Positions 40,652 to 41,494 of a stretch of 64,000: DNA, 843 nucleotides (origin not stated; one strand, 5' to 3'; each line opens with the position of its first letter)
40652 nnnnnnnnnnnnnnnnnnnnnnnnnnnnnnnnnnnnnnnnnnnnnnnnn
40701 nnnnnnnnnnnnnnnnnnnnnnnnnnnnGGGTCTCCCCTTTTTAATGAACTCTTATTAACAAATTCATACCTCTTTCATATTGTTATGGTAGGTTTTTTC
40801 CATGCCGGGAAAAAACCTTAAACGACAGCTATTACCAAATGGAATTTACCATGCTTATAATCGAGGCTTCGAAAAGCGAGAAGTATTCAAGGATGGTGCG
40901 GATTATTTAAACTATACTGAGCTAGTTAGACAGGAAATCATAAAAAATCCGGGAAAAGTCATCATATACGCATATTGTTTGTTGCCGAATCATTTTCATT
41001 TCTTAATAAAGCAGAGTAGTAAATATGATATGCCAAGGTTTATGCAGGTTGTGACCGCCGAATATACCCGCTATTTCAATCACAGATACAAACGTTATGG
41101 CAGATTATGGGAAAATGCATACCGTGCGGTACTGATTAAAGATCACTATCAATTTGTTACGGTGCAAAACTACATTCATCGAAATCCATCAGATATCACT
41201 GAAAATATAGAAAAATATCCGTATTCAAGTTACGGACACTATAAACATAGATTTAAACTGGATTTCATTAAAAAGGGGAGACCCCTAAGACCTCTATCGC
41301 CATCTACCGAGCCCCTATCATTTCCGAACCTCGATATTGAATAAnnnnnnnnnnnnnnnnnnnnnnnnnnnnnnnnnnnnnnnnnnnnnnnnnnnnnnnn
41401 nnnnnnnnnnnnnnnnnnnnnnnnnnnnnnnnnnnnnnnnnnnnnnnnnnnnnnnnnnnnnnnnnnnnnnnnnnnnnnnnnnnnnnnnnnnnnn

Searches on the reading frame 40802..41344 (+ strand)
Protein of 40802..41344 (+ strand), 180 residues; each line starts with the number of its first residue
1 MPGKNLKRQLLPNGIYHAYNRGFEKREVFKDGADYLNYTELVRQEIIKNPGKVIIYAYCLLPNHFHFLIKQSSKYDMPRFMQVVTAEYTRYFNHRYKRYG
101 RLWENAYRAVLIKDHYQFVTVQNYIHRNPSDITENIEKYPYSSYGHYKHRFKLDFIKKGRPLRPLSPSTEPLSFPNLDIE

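Call 5: search_protein_families(library=pfam, proteins=[window:40802-41344:+], max_evalue=0.01)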
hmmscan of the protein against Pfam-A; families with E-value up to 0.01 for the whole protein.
window:40802-41344:+ (180 aa): 2 families
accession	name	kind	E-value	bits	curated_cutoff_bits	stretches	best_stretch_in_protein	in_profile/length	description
PF01797.21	Y1_Tnp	-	2e-12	47.7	23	1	15-128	6-121/121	Transposase IS200 like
PF00875.24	DNA_photolyase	-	0.0018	18.7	26.6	1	91-156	93-157/164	DNA photolyase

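Call 91: search_protein_families(library=padloc, proteins=[window:40802-41344:+], max_evalue=0.001)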
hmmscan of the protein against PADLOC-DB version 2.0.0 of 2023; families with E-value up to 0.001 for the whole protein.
window:40802-41344:+ (180 aa): 0 families
